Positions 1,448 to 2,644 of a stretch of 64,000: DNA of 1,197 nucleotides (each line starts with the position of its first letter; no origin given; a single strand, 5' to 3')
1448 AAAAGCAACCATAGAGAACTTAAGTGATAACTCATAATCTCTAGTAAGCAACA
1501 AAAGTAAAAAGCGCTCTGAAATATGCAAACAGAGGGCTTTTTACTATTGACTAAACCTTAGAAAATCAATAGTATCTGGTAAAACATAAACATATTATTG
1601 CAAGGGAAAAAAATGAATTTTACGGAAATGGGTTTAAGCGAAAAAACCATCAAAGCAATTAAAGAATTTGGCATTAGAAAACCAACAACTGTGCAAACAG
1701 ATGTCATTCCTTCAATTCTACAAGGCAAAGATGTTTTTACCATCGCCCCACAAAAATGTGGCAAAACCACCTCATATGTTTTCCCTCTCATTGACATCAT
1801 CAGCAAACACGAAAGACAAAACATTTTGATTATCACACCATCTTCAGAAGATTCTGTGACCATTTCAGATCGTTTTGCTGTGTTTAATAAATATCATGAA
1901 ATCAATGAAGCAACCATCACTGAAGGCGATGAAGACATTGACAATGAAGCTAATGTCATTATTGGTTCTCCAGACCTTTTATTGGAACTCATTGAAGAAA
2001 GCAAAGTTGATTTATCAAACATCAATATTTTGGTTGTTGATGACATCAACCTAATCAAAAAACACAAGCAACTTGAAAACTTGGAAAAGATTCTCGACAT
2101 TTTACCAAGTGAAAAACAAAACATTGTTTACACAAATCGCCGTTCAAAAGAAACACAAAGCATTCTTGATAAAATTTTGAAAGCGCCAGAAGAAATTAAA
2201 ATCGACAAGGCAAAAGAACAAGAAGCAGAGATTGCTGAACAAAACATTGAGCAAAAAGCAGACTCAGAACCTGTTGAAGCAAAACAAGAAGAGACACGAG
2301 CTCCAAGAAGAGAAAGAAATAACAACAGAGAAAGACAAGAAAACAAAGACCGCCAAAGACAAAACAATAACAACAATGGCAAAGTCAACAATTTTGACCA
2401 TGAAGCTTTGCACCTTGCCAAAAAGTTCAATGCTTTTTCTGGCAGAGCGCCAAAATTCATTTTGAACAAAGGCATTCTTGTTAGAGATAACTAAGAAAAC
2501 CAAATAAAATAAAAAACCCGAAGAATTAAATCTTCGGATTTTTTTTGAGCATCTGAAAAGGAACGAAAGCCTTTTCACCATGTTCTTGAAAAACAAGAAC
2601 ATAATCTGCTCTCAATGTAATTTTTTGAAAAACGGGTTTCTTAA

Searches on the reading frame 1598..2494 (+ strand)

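Call 3: search_protein_families(library=pfam, proteins=[window:1598-2494:+], max_evalue=1)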
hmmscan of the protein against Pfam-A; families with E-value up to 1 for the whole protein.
window:1598-2494:+ (298 aa): 4 families
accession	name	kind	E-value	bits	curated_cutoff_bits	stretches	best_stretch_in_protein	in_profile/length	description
PF00270.35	DEAD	-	5.2e-19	69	26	1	30-178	1-156/167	DEAD/DEAH box helicase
PF00308.24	Bac_DnaA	-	0.0062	17.2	23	1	133-194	89-151/162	Bacterial DnaA ATPAse domain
PF04851.21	ResIII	-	0.019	15.3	22.5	1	46-155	26-139/164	Type III restriction enzyme, res subunit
PF13401.12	AAA_22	-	0.23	12.2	27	1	54-171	16-111/130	AAA domain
